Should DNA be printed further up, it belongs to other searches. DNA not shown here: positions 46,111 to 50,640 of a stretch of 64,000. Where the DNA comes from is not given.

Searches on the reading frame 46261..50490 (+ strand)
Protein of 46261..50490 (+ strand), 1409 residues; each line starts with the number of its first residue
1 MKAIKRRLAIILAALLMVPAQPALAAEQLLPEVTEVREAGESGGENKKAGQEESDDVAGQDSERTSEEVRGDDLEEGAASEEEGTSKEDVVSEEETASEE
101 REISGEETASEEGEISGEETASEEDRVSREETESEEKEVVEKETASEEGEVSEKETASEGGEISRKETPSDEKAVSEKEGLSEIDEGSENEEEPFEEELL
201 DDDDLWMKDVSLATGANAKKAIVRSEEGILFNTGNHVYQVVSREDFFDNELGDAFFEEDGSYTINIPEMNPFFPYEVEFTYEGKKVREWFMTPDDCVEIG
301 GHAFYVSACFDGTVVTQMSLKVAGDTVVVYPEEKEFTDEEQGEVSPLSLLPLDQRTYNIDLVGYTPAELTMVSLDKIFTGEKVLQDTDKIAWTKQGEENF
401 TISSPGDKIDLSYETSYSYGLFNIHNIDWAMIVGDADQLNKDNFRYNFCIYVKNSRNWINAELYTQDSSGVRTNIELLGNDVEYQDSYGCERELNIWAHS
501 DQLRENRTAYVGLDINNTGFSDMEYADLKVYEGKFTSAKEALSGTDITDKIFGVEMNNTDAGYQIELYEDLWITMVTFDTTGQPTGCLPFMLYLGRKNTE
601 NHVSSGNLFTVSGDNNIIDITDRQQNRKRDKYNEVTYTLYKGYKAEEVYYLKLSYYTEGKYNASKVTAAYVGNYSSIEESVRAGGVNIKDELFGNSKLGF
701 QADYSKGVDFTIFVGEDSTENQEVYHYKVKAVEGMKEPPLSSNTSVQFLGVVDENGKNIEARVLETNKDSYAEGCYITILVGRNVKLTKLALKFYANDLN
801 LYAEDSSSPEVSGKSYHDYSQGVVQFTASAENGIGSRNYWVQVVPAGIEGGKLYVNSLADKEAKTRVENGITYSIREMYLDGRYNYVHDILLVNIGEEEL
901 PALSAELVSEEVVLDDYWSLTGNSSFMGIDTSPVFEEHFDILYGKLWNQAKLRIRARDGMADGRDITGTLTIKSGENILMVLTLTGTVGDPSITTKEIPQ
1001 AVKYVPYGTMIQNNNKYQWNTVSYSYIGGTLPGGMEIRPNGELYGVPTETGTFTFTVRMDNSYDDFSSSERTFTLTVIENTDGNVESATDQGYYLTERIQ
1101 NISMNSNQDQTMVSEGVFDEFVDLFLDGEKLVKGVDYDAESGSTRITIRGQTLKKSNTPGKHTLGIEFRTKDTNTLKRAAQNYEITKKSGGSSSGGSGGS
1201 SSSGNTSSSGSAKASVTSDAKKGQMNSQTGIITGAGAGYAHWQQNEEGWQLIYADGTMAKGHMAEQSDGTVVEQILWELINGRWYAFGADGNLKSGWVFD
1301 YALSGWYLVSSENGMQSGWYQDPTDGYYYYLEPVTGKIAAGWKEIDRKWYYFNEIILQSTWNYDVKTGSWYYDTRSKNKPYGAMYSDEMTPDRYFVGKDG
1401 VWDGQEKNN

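Call 43: search_protein_families(library=pfam, proteins=[window:46261-50490:+], max_evalue=0.00001)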
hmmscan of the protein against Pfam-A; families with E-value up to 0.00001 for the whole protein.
window:46261-50490:+ (1409 aa): 1 family
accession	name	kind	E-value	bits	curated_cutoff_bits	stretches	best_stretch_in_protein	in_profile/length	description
PF05345.18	He_PIG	-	3.8e-09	37.3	24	1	994-1077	5-95/96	Putative Ig domain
